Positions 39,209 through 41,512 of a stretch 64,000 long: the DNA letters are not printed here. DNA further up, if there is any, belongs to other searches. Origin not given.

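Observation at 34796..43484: Polyamine biosynthesis genes translationally coupled to a trio of GT-C-like membrane proteins (YfhO plus two DUF2723-TPR proteins)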

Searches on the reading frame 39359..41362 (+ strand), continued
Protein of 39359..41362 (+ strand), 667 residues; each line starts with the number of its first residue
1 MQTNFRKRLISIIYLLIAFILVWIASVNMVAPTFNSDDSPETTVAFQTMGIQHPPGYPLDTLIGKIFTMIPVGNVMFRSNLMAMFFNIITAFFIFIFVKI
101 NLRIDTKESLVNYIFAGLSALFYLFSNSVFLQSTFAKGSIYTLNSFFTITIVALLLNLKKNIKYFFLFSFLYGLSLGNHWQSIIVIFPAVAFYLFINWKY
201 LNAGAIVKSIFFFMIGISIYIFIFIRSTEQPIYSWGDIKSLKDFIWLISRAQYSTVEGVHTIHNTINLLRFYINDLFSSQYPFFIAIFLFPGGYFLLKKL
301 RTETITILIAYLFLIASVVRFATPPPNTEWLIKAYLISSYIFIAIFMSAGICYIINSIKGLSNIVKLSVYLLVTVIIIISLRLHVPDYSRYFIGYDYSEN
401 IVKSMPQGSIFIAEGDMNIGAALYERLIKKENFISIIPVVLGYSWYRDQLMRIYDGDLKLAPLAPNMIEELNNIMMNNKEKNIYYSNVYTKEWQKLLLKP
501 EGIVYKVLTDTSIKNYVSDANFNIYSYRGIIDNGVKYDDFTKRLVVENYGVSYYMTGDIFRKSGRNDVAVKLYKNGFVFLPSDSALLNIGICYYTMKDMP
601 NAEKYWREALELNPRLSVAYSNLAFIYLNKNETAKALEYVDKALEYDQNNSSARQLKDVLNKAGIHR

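Call 17: search_protein_families(library=pfam, proteins=[L002:3661-4995:+, L002:5454-5948:+, L002:5952-6791:+, L002:6788-7657:+, L002:7641-10010:+, L002:10007-11962:+, L002:12701-14755:+, L002:15354-15902:+, L002:15927-16859:+, L002:16789-18126:+], max_evalue=0.0001)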
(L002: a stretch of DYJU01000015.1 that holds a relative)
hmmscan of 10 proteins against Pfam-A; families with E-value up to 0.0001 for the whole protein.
L002:3661-4995:+ (444 aa): 20 families
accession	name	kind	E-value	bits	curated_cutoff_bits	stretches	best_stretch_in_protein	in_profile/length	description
PF07719.23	TPR_2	-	2.4e-48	158.7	27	1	129-162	1-34/34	Tetratricopeptide repeat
PF13431.12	TPR_17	-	2e-45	149.7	24.4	1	84-115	2-33/34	Tetratricopeptide repeat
PF13414.12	TPR_11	-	1.2e-42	143.7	26.8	3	136-172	1-37/42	TPR repeat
PF00515.34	TPR_1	-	2.9e-41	138.1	27.8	1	129-162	1-34/34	Tetratricopeptide repeat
PF13181.12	TPR_8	-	5.5e-37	123.2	25.7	1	129-162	1-34/34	Tetratricopeptide repeat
PF14559.12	TPR_19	-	7.9e-37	125.9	25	2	110-166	6-62/68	Tetratricopeptide repeat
PF13432.12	TPR_16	-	1.6e-33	115.2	32.7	1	102-162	4-64/65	Tetratricopeptide repeat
PF13424.12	TPR_12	-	1.2e-32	112.3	30.1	1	100-159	8-75/77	Tetratricopeptide repeat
PF13428.12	TPR_14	-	9.8e-26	88.1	23.5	1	130-170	2-42/44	Tetratricopeptide repeat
PF13374.12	TPR_10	-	1e-21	76.6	27.5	0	129-157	2-30/42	Tetratricopeptide repeat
PF25062.1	ARM_TT21_N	-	8.9e-17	62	40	1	41-167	80-206/222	Tetratricopeptide repeat protein 21 N-terminal ARM repeat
PF25060.1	ARM_TT21_2nd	-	1.5e-12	48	27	0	112-172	205-265/270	Tetratricopeptide repeat protein 21 second ARM domain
PF12895.13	ANAPC3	-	5.3e-12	46.3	27.2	0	57-118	19-79/82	Anaphase-promoting complex, cyclosome, subunit 3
PF23914.1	TPR_CcmH_CycH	-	8e-12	45.7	42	1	124-226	45-150/158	Cytochrome c-type biogenesis protein H TPR domain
PF13174.12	TPR_6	-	8.3e-11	42.2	26.3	0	101-127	6-32/33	Tetratricopeptide repeat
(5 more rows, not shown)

L002:5454-5948:+ (164 aa): 1 family
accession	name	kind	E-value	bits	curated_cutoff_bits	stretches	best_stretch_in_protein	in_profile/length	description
PF01862.21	PvlArgDC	-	1.6e-44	152.1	22.7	1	14-163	1-161/161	Pyruvoyl-dependent arginine decarboxylase (PvlArgDC)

L002:5952-6791:+ (279 aa): 2 families
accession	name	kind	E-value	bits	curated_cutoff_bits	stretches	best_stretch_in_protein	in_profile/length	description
PF01564.23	Spermine_synth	-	3e-64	216.4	22.9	1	61-243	1-182/186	Spermine/spermidine synthase domain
PF17284.7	Spermine_synt_N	-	2.9e-13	49.9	22.1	1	8-58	2-53/53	Spermidine synthase tetramerisation domain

L002:6788-7657:+ (289 aa): 1 family
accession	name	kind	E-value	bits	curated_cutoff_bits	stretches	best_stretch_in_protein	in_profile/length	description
PF00491.26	Arginase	-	3.3e-65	220.8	22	1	19-278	2-277/280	Arginase family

L002:7641-10010:+ (789 aa): 1 family
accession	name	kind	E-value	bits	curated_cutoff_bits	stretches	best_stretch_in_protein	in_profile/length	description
PF09586.16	YfhO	-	2.4e-07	30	28.5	1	679-769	744-835/835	Bacterial membrane protein YfhO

L002:10007-11962:+ (651 aa): 5 families
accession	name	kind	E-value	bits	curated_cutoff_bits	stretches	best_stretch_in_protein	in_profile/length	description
PF11028.14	TMEM260-like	-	1.4e-25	90.6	24.2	1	30-188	1-174/179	Protein O-mannosyl-transferase TMEM260-like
PF07719.23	TPR_2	-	7.4e-10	38.6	27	1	566-596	3-33/34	Tetratricopeptide repeat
PF00515.34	TPR_1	-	2e-07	31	27.8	0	599-631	2-34/34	Tetratricopeptide repeat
PF14559.12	TPR_19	-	9.7e-07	29.5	25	1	577-640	4-67/68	Tetratricopeptide repeat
PF13424.12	TPR_12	-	8e-05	23.2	30.1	0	565-591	4-30/77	Tetratricopeptide repeat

L002:12701-14755:+ (684 aa): 2 families
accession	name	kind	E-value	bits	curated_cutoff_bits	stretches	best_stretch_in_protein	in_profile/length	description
PF00759.25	Glyco_hydro_9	-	1.1e-81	275.9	27.7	1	115-546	1-444/444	Glycosyl hydrolase family 9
PF02927.20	CelD_N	-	3.2e-19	69.9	24.6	1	24-103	3-85/86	Cellulase N-terminal ig-like domain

L002:15354-15902:+ (182 aa): 1 family
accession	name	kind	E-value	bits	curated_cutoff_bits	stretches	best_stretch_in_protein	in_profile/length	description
PF00156.33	Pribosyltran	-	1.7e-22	79.8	26.3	1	10-154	4-141/158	Phosphoribosyl transferase domain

L002:15927-16859:+ (310 aa): 2 families
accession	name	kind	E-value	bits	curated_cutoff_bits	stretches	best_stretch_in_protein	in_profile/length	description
PF02729.26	OTCace_N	-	1.3e-44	152.3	29.9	1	4-147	1-148/148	Aspartate/ornithine carbamoyltransferase, carbamoyl-P binding domain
PF00185.30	OTCace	-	3e-30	105.8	29.4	1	153-300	1-157/157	Aspartate/ornithine carbamoyltransferase, Asp/Orn binding domain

L002:16789-18126:+ (445 aa): 3 families
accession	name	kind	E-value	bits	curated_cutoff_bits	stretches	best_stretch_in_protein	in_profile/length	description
PF01979.26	Amidohydro_1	-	6e-35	121.5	25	1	69-439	1-345/345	Amidohydrolase family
PF07969.17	Amidohydro_3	-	2.7e-20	73.7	29.7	2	303-440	356-472/472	Amidohydrolase family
PF12890.13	DHOase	-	1.6e-11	44.9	21.2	1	69-254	3-140/142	Dihydro-orotase-like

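Call 20: find_related_loci(query=A1, collection=metagenome_contigs, flank=10000)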
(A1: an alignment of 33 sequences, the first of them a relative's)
Query A1 (667 aa) in metagenome_contigs; peptide patterns used: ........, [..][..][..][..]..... (x = any residue, [..] = any of these).
160 stretches matched a pattern; 79 encode a relative of the query (tblastn E <= 1e-3); 79 distinct loci.
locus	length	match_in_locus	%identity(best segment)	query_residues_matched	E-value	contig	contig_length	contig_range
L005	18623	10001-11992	67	1-666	0e+0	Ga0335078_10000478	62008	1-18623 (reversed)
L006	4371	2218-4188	45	6-663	0e+0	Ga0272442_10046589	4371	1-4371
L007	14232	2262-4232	43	2-662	0e+0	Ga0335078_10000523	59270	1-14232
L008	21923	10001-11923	47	9-660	0e+0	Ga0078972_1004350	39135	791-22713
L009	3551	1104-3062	44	6-665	0e+0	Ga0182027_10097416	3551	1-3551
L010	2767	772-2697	47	14-661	0e+0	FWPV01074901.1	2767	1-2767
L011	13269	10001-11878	48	30-661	0e+0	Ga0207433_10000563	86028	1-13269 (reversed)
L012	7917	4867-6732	43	29-656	1e-170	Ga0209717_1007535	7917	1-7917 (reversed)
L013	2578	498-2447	42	1-660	2e-180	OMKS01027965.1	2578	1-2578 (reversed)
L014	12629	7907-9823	41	30-667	6e-164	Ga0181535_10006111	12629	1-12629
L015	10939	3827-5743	41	30-667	2e-163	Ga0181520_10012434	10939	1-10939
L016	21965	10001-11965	41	1-661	9e-162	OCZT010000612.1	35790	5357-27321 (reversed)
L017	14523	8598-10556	41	11-662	5e-162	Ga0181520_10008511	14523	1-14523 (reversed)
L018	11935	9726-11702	41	1-662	4e-162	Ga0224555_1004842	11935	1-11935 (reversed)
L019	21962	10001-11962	44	1-657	0e+0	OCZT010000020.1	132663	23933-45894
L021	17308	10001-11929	38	19-661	2e-138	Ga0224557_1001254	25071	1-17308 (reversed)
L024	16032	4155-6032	35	33-662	9e-119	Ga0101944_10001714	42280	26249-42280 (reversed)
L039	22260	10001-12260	28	32-663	3e-60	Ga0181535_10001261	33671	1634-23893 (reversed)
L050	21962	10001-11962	28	27-662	3e-55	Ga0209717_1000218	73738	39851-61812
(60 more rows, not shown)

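Call 38: predict_structure(alignment_id=A1)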
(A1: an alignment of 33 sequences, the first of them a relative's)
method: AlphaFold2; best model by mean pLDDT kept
length: 667 residues; sequences in the alignment: 33
mean_pLDDT: 90.1   pTM: 0.88
mean pLDDT of the five models: 90.1, 89.5, 87.3, 86.5, 84.9
residues with pLDDT >= 90: 462; 70-90: 177; 50-70: 22; < 50: 6
segments of 3 or more residues with pLDDT < 50: 1-3
pLDDT, mean of each block of 10 residues (from residue 1): 73 91 91 87 95 88 97 93 96 95 81 92 90 92 96 95 97 95 92 96 96 97 93 92 88 68 86 80 84 94 96 87 73 84 95 88 86 84 79 92 96 94 96 94 92 90 92 95 94 90 93 76 85 63 90 95 95 94 96 97 98 96 94 93 96 92 65
secondary structure, 60 per line:
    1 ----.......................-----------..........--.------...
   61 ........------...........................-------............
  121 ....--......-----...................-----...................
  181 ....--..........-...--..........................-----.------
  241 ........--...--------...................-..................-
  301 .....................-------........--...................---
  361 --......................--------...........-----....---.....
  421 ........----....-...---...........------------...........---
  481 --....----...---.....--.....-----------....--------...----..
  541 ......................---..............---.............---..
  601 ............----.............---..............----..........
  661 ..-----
elements in order: H5-27 H39-48 H58-68 H75-101 H109-124 H127-132 H138-156 H162-184 H187-196 H203-228 H241-248 H262-280 H282-299 H301-321 H329-336 H339-357 H363-384 H393-403 E409-412 H416-428 E433-436 H444-454 H467-477 E483-486 E497-501 E504-508 H520-523 H539-562 H566-579 H583-595 H599-612 H617-629 H633-646 H651-662

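Call 41: fold_search(model_id=the predicted structure, library=pdb)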
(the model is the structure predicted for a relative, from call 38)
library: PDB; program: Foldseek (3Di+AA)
matches with E <= 10: 1311; with E <= 0.001: 69
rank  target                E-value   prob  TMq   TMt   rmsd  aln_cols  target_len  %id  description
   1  1na0_A                3.9e-06  1.00  0.16  0.83   2.2       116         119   32  Design of Stable alpha-Helical Arrays from an Idealized TPR Motif (released 2003-06-03)
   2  6v8e_D                1.4e-05  1.00  0.17  0.88   1.6       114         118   32  Computationally designed C3-symmetric homotrimer from TPR repeat protein (released 2020-08-12)
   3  3rce_A                1.4e-05  1.00  0.40  0.39   9.8       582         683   15  Bacterial oligosaccharyltransferase PglB (released 2011-06-15)
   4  6gxc_A                1.7e-05  1.00  0.41  0.39  10.4       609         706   13  Bacterial oligosaccharyltransferase PglB in complex with an inhibitory peptide and a reactive lipid-linked oligosaccha (released 2018-11-14)
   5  6v8e_A                1.8e-05  1.00  0.17  0.88   1.8       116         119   31  Computationally designed C3-symmetric homotrimer from TPR repeat protein (released 2020-08-12)
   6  5ogl_A                1.8e-05  1.00  0.42  0.40  10.5       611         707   13  Structure of bacterial oligosaccharyltransferase PglB in complex with an acceptor peptide and an lipid-linked oligosac (released 2017-10-25)
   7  6v8e_B                2.0e-05  1.00  0.17  0.89   1.5       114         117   32  Computationally designed C3-symmetric homotrimer from TPR repeat protein (released 2020-08-12)
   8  9gzg_A                2.7e-05  1.00  0.17  0.70   1.5       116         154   28  Crystal structure of CTPR4E4 mutant (released 2025-10-15)
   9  8age_A                3.3e-05  1.00  0.40  0.41  11.7       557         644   14  Structure of yeast oligosaccharylransferase complex with acceptor peptide bound (released 2022-12-07)
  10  5hrz                  3.4e-05  1.00  0.17  0.83   2.1       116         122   28  Computationally Designed Trimer 1na0C3_3 (released 2017-04-12)
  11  9qhc_B                3.4e-05  1.00  0.17  0.40   5.0       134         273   29  Crystal structure of 8-repeat CTPR protein with eliminated coordination sites (released 2025-10-22)
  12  5f15                  4.2e-05  1.00  0.43  0.52  11.8       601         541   10  Crystal Structure of ArnT from Cupriavidus metallidurans bound to Undecaprenyl phosphate (released 2016-02-17)
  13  6vfh_A                4.6e-05  1.00  0.16  0.81   2.3       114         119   31  De novo designed tetrahedral nanoparticle T33_dn10 (released 2020-08-12)
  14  8chy                  5.2e-05  1.00  0.17  0.39   5.1       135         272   30  Crystal structure of an 8-repeat consensus TPR superhelix with Zinc. (released 2024-02-21)
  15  9qhb                  5.2e-05  1.00  0.17  0.39   5.6       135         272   29  Crystal structure of 16-repeat CTPR protein with eliminated coordination sites (released 2025-10-22)
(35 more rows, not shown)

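Call 58: search_solved_structures(query=A1, max_evalue=1)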
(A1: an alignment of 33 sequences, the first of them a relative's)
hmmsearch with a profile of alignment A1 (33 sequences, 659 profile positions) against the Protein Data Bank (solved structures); distinct sequences matched with E-value up to 1: 384 (the best 60 are shown).
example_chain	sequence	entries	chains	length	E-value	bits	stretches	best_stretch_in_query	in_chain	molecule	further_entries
9qhb_A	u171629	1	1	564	9.6e-174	582.5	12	544-647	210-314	Engineered tetratricopeptide repeat protein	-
8bu0_A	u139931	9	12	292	3.3e-59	204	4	544-649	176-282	Consensus tetratricopeptide repeat protein | Crystal structure of an 8-repeat consensus TPR superhelix with Zinc. | Monomer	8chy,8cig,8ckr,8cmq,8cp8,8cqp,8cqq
9qhc_A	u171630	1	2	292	2.6e-52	181.2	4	544-651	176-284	Engineered tetratricopeptide repeat protein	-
9rql_A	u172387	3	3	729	6.4e-46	160.1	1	14-465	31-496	Protein O-mannosyl-transferase TMEM260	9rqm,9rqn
7yea_A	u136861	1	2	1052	3.3e-39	137.9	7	543-655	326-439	UDP-N-acetylglucosamine--peptide N-acetylglucosaminyltransferase 110 kDa subunit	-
7ntf_A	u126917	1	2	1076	2e-34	122.1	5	543-655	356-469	Isoform 1 of UDP-N-acetylglucosamine--peptide N-acetylglucosaminyltransferase 110 kDa subu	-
7yeh_B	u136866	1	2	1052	2.8e-34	121.6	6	543-655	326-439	UDP-N-acetylglucosamine--peptide N-acetylglucosaminyltransferase 110 kDa subunit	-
6eou_A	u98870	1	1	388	1.2e-32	116.3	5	543-644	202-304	UDP-N-acetylglucosamine--peptide N-acetylglucosaminyltransferase 110 kDa subunit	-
1w3b_A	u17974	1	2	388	2.3e-31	112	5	544-644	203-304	UDP-N-ACETYLGLUCOSAMINE--PEPTIDE N-ACETYLGLUCOSAMINYLTRANSFERASE 110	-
7obi_A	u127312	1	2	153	1.1e-26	96.5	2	579-655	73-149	CTPR-rv4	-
7y4i_A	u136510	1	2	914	2.3e-25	92.2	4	541-645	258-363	Probable UDP-N-acetylglucosamine--peptide N-acetylglucosaminyltransferase SPINDLY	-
8dtf_A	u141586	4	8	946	2.7e-25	91.9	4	541-645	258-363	Probable UDP-N-acetylglucosamine--peptide N-acetylglucosaminyltransferase SPINDLY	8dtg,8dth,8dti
9eh1_Q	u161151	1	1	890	3.1e-24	88.5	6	539-647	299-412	RNA polymerase-associated protein CTR9 homolog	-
8ch0_A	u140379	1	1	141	5.5e-24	87.6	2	578-647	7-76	Consensus tetratricopeptide repeat protein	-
2fo7_A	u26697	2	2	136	6.3e-24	87.4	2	579-647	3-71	SYNTHETIC CONSENSUS TPR PROTEIN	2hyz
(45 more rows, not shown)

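Call 72: search_protein_families(library=pfam, proteins=[L050:6614-7843:-, L050:7886-9298:-, L050:9541-9927:+, L050:9932-11986:+, L050:11983-12855:-, L050:13059-13829:+, L007:232-2055:+, L007:4268-6505:+, L007:6502-8700:+, L007:8784-9332:+], max_evalue=0.0001)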
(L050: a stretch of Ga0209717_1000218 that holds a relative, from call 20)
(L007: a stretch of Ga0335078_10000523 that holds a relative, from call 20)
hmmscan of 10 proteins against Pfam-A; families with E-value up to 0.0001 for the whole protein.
L050:6614-7843:- (409 aa): 1 family
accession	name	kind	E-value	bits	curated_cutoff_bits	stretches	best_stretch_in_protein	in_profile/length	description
PF13860.13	FlgD_ig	-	4.8e-06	26.9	27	1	327-381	21-77/79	FlgD Ig-like domain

L050:7886-9298:- (470 aa): 1 family
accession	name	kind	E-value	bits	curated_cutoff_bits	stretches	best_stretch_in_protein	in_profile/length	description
PF00291.31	PALP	-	9.7e-43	147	35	1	95-433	5-295/295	Pyridoxal-phosphate dependent enzyme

L050:9541-9927:+ (128 aa): 1 family
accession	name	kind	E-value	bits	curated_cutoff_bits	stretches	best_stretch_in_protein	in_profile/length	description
PF07238.19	PilZ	-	1.4e-05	25.8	22.5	1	39-124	18-99/102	PilZ domain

L050:9932-11986:+ (684 aa): 10 families
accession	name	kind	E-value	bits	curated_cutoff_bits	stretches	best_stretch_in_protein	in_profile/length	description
PF11028.14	TMEM260-like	-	2.5e-22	79.9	24.2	1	35-192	1-172/179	Protein O-mannosyl-transferase TMEM260-like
PF00515.34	TPR_1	-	5e-16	58.2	27.8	1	634-664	3-33/34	Tetratricopeptide repeat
PF07719.23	TPR_2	-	1.6e-15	56.3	27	1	634-664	3-33/34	Tetratricopeptide repeat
PF13181.12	TPR_8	-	1.2e-12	47.4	25.7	0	601-629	4-32/34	Tetratricopeptide repeat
PF13431.12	TPR_17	-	3.6e-08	33.5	24.4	0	620-652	1-33/34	Tetratricopeptide repeat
PF13432.12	TPR_16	-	5.2e-07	30.4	32.7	1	602-664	1-63/65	Tetratricopeptide repeat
PF13424.12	TPR_12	-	5e-06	27.1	30.1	1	602-662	6-75/77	Tetratricopeptide repeat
PF13176.12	TPR_7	-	5.7e-06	26.5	27.9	0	634-665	1-32/36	Tetratricopeptide repeat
PF13374.12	TPR_10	-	1.5e-05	25.3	27.5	0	636-657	6-27/42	Tetratricopeptide repeat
PF13414.12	TPR_11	-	3.7e-05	23.8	26.8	0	605-646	1-42/42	TPR repeat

L050:11983-12855:- (290 aa): 3 families
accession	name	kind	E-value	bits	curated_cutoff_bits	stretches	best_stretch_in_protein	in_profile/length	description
PF00990.26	GGDEF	-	2.7e-14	53.7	23.8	1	115-209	8-104/161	Diguanylate cyclase, GGDEF domain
PF00376.29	MerR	-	3.6e-11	43.1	28.2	1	12-43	6-38/38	MerR family regulatory protein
PF13411.12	MerR_1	-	6.7e-07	29.8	21.6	1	9-59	4-54/69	MerR HTH family regulatory protein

L050:13059-13829:+ (256 aa): 1 family
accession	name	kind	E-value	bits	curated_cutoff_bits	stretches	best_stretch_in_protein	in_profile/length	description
PF00581.25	Rhodanese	-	8.8e-17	61.9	22.2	1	151-246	3-101/102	Rhodanese-like domain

L007:232-2055:+ (607 aa): 1 family
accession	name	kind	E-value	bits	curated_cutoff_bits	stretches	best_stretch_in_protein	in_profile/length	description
PF18962.6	Por_Secre_tail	-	3.8e-05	24.3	27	0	522-595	1-69/75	Secretion system C-terminal sorting domain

L007:4268-6505:+ (745 aa): 1 family
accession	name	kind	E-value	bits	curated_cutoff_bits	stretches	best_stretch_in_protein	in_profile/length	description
PF11028.14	TMEM260-like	-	3.1e-26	92.7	24.2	1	33-193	1-174/179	Protein O-mannosyl-transferase TMEM260-like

L007:6502-8700:+ (732 aa): 2 families
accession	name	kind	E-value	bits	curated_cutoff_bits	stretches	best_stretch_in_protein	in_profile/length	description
PF11028.14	TMEM260-like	-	2.9e-23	83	24.2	1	33-192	1-174/179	Protein O-mannosyl-transferase TMEM260-like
PF13231.12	PMT_2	-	4.6e-05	24.1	26.1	1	68-217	18-159/160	Dolichyl-phosphate-mannose-protein mannosyltransferase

L007:8784-9332:+ (182 aa): 0 families
